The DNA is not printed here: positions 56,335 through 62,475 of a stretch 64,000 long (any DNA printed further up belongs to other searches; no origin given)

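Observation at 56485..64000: Two tandem giant paralogous surface proteins with DUF285 (BspA-like) repeats, Ig-like arrays and C-terminal TM/basic-tail anchors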

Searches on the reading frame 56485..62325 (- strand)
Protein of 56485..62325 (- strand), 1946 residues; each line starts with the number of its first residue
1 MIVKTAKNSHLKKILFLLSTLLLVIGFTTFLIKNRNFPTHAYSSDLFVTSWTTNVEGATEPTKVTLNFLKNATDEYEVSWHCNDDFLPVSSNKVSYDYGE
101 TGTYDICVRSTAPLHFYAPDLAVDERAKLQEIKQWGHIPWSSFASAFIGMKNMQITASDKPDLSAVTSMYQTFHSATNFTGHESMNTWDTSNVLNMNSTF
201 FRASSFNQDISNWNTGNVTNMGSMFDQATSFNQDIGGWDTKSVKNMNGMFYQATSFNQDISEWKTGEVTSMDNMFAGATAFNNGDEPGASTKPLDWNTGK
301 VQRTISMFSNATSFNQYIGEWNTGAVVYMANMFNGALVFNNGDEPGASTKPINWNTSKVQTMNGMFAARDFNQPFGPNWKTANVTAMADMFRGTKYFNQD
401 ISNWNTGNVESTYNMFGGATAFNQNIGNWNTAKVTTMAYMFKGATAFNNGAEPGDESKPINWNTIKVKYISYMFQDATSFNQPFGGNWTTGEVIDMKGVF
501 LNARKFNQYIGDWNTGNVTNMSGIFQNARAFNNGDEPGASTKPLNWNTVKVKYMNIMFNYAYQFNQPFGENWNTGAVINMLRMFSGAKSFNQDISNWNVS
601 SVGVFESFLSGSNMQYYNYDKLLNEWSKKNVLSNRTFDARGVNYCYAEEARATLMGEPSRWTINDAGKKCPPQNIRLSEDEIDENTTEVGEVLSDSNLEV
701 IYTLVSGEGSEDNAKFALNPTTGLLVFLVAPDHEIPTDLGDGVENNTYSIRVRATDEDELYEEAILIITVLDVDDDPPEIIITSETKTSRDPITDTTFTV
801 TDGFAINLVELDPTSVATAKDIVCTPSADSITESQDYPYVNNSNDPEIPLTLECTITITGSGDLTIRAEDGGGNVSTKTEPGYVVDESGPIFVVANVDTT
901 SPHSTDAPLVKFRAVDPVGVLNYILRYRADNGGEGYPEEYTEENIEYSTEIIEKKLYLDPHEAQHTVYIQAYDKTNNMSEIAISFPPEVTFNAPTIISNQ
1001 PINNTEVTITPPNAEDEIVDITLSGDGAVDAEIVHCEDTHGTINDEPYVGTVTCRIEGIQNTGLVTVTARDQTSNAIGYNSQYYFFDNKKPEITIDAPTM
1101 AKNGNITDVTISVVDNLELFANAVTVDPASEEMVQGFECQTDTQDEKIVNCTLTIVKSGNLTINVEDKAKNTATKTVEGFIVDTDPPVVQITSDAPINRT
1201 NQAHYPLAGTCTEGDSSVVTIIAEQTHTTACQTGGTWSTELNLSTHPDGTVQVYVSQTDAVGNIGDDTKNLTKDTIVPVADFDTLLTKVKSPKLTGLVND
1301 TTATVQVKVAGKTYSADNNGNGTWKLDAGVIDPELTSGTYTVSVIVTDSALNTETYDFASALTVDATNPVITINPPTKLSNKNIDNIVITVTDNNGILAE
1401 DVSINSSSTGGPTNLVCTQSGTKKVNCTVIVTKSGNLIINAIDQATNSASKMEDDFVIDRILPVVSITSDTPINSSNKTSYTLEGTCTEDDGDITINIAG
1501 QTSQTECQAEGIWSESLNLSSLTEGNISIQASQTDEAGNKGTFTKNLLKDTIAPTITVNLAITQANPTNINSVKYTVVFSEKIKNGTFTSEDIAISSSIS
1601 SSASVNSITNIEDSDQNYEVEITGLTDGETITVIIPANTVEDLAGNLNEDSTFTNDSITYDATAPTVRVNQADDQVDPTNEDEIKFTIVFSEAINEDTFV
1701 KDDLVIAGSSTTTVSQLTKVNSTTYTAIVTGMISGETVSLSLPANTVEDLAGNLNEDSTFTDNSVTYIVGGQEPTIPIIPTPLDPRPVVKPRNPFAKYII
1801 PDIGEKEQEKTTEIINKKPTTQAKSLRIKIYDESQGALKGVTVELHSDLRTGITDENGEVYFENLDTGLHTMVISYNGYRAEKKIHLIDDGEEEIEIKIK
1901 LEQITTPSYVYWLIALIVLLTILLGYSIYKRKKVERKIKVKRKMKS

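Call 5: search_protein_families(library=pfam, proteins=[window:56485-62325:-], max_evalue=0.01)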
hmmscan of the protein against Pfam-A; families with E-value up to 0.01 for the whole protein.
window:56485-62325:- (1946 aa): 5 families
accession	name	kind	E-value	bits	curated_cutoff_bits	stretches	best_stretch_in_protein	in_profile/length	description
PF03382.20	DUF285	-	3.6e-153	501.5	25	7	353-449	19-115/120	Mycoplasma protein of unknown function, DUF285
PF19077.6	Big_13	-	1.1e-11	45.6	27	3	1286-1365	23-101/102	Bacterial Ig-like domain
PF13715.12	CarbopepD_reg_2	-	6.7e-07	29.7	32.2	1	1829-1903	4-80/88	CarboxypepD_reg-like domain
PF13620.12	CarboxypepD_reg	-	9.1e-06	26.4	32.3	1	1826-1897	2-79/82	Carboxypeptidase regulatory-like domain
PF13750.12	Big_3_3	-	0.0011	19.1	27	1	1334-1413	11-91/157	Bacterial Ig-like domain (group 3)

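Call 8: find_encoding_contigs(protein=window:56488-62325:-, flank=10000, max_places=6)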
Protein window:56488-62325:- (1946 aa): no gene with exactly this product is on record in the collection.

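Call 9: search_protein_families(library=ncbifam, proteins=[window:56485-62325:-], max_evalue=0.01)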
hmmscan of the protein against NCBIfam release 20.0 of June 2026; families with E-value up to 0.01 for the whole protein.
window:56485-62325:- (1946 aa): 3 families
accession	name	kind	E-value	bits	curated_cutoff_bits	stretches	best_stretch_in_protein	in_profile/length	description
NF045896.1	Mbov_0838_LP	exception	1.7e-76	257.9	500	6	141-253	247-357/433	Mbov_0838 family PARCEL repeat surface lipoprotein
TIGR02167.2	Liste_lipo_26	repeat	8.9e-30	101.9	30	4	199-222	1-25/26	PARCEL repeat-containing surface protein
NF033510.3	Ca_tandemer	repeat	2.4e-18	66.3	50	3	1458-1540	6-95/96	Ca2+-stabilized repeat-containing adhesin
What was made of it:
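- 60481..61932 (-): aa 132-615: DUF285/PARCEL repeat array, about 16-18 units of 25 aa, some 33 aa with an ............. insert; forms a leucine-rich-repeat solenoid. Pfam DUF285 501 bits; TIGR02167 101.9 bits (calls 5, 9).
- On DUF285 / PARCEL repeat proteins: TIGR02167 101.9 bits (cutoff 30) (calls 5, 9).
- On Ca2+-stabilised tandem-repeat (T1SS/RTX-type) giant adhesins: NF033510 66.3 bits (cutoff 50), 3 stretches, aa 1458-1540 the best (call 9).
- Family: DUF285 501 bits, TIGR02167 102 bits, Ca_tandemer 66 bits (calls 5, 9).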

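Call 10: find_homologous_proteins(query=window:56488-62325:-, max_evalue=1e-10)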
Query window:56488-62325:- (1946 aa): 5268 proteins with E <= 1e-10 among 8000 candidates; the best 120 are listed.
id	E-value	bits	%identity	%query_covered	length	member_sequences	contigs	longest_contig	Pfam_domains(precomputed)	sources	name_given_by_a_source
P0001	0.0e+0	4175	95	100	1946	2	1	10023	PF03382.21,PF13715.13,PF13620.13,PF19077.7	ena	-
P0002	0.0e+0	3229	87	85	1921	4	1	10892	PF03382.21,PF13750.13,PF19077.7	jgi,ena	-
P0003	0.0e+0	2881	61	91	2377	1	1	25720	PF03382.21,PF13715.13,PF13750.13,PF13620.13,PF19078.7,PF19077.7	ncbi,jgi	ncbi:MAG: BspA family leucine-rich repeat surface protein [Candidatus Dojkabacteria bacterium]|jgi:s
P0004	0.0e+0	2185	47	71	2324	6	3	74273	PF03382.21,PF13715.13,PF13205.13,PF13750.13,PF13620.13,PF19077.7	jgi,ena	-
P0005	0.0e+0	2168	48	100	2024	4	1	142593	PF03382.21,PF13715.13,PF13620.13,PF19078.7,PF19077.7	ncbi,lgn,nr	ncbi:BspA family leucine-rich repeat surface protein [Candidatus Dojkabacteria bacterium]|nr:BspA fa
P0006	0.0e+0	2150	46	100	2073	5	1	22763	PF03382.21,PF13715.13,PF13620.13,PF19078.7,PF19077.7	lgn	-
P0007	0.0e+0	2121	52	70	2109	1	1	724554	PF03382.21,PF13715.13,PF13620.13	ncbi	ncbi:MAG: BspA family leucine-rich repeat surface protein [Candidatus Dojkabacteria bacterium]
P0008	0.0e+0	2114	51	99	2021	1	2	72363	PF03382.21,PF13750.13,PF13620.13,PF19078.7,PF19077.7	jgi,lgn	-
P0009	0.0e+0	1952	46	100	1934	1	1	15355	PF03382.21,PF13715.13,PF13620.13,PF19078.7,PF19077.7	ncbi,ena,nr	ncbi:MAG TPA: BspA family leucine-rich repeat surface protein [Candidatus Dojkabacteria bacterium]|n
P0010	0.0e+0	1596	54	75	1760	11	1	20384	PF03382.21,PF13715.13,PF13750.13,PF01476.27,PF13620.13,PF00041.28,PF19077.7,PF16656.12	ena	-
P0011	0.0e+0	1503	37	25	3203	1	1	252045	PF05589.18,PF14312.13,PF03382.21,PF00801.27,PF18962.8,PF18911.7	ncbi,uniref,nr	ncbi:BspA family leucine-rich repeat surface protein [Seonamhaeicola sp.]|uniref:BspA family leucine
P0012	0.0e+0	1466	44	52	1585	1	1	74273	PF03382.21,PF13715.13,PF13620.13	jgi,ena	-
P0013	0.0e+0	1427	50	46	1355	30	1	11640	PF03382.21,PF13715.13,PF13620.13,PF19078.7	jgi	-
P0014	0.0e+0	1416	47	47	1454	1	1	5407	PF03382.21,PF13715.13,PF13620.13,PF19078.7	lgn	-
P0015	0.0e+0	1416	43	52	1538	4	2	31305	PF03382.21,PF13715.13,PF13750.13,PF13620.13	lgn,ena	-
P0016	0.0e+0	1352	49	24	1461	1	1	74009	PF03382.21,PF13715.13,PF13620.13,PF19078.7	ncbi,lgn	-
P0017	0.0e+0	1342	44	47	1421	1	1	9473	PF03382.21,PF13715.13,PF13620.13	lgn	-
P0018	0.0e+0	1335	43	47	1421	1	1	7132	PF03382.21,PF13715.13,PF13620.13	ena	-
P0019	0.0e+0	1335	43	47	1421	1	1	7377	PF03382.21,PF13715.13,PF13620.13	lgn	-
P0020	0.0e+0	1333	43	47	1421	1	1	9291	PF03382.21,PF13715.13,PF13620.13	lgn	-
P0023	0.0e+0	1305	42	44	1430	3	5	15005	PF03382.21,PF13715.13,PF13620.13,PF19078.7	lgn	-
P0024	0.0e+0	1288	40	44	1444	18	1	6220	PF03382.21,PF13715.13,PF13620.13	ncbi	-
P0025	0.0e+0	1286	41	44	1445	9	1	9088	PF03382.21,PF13715.13,PF13750.13,PF13620.13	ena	-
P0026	0.0e+0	1279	43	52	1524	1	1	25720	PF03382.21,PF13715.13,PF13620.13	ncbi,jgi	ncbi:MAG: BspA family leucine-rich repeat surface protein [Candidatus Dojkabacteria bacterium]|jgi:s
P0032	0.0e+0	1258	41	44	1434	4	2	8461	PF03382.21,PF13715.13,PF13620.13,PF19078.7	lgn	-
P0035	0.0e+0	1243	45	62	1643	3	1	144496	PF03382.21,PF13715.13,PF01476.27,PF24025.2,PF13620.13,PF00041.28,PF19077.7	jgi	-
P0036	0.0e+0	1240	41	44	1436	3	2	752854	PF03382.21,PF13715.13,PF13620.13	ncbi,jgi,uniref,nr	ncbi:TPA: BspA family leucine-rich repeat surface protein [Candidatus Dojkabacteria bacterium]|unire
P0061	0.0e+0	1077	51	45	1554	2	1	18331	PF03382.21,PF13715.13,PF01476.27,PF13620.13,PF00041.28,PF16656.12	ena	-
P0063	0.0e+0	1074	45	57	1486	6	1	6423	PF03382.21,PF13715.13,PF01476.27,PF13620.13,PF00041.28,PF16656.12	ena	-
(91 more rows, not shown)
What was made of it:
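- On BspA-type leucine-rich-repeat surface proteins: The 'BspA family' label comes from NCBI naming of homologs (call 10).
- Closest known: 'BspA family leucine-rich repeat surface protein' as named by NCBI. Same: Homologs carry this name (call 10).
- More than 5,000 homologs exist, and the Dojkabacteria ones share the whole architecture and are named 'BspA family leucine-rich repeat surface protein' (call 10).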

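Call 12: find_encoding_contigs(protein=P0001, flank=10000, max_places=3)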
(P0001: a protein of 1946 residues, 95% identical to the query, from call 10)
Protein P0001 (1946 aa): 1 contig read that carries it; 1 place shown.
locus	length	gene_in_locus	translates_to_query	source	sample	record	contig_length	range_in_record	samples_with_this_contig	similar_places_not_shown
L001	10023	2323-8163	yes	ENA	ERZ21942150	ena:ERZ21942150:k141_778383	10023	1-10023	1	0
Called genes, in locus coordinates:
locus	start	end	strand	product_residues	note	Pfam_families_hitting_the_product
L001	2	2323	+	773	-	?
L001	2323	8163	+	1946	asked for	PF03382:DUF285, PF19077:Big_13, PF13620:CarboxypepD_reg (weak), PF13715:CarbopepD_reg_2 (weak)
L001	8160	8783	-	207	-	PF22175:Ogg-HhH (weak), PF00730:HhH-GPD, PF00633:HHH (faint)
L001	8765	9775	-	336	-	PF02223:Thymidylate_kin (weak)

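Call 13: find_encoding_contigs(protein=P0003, flank=10000, max_places=3)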
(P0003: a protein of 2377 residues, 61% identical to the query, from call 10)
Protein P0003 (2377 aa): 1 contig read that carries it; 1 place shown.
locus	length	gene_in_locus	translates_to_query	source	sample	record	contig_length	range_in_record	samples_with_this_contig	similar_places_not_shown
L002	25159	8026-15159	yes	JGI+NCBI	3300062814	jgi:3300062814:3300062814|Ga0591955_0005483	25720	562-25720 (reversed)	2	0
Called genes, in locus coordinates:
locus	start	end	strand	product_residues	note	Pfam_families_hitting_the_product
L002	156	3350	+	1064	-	PF09479:Flg_new, PF13620:CarboxypepD_reg, PF13715:CarbopepD_reg_2 (weak)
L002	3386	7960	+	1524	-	PF03382:DUF285, PF13620:CarboxypepD_reg, PF13715:CarbopepD_reg_2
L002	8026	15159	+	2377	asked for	PF03382:DUF285, PF13750:Big_3_3 (faint), PF19077:Big_13, PF19078:Big_12, PF13620:CarboxypepD_reg, PF13715:CarbopepD_reg_2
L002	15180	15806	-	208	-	PF22175:Ogg-HhH (weak), PF00730:HhH-GPD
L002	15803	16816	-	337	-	PF02223:Thymidylate_kin (weak)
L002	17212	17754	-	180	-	PF13302:Acetyltransf_3, PF00583:Acetyltransf_1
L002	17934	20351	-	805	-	-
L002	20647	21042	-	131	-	-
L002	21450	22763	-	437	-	PF09620:Cas_csx3 (weak)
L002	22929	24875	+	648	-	PF00270:DEAD, PF04851:ResIII, PF00271:Helicase_C, PF21010:HA2_C (faint)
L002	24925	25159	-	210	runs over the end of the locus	-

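Call 20: find_encoding_contigs(protein=P0007, flank=10000, max_places=3)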
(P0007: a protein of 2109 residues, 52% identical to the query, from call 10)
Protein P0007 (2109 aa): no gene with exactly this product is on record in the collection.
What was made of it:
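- Tried and rejected: Exact-sequence look-ups of gene A and of P0007 to extend beyond the window found nothing on record (calls 8, 20).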
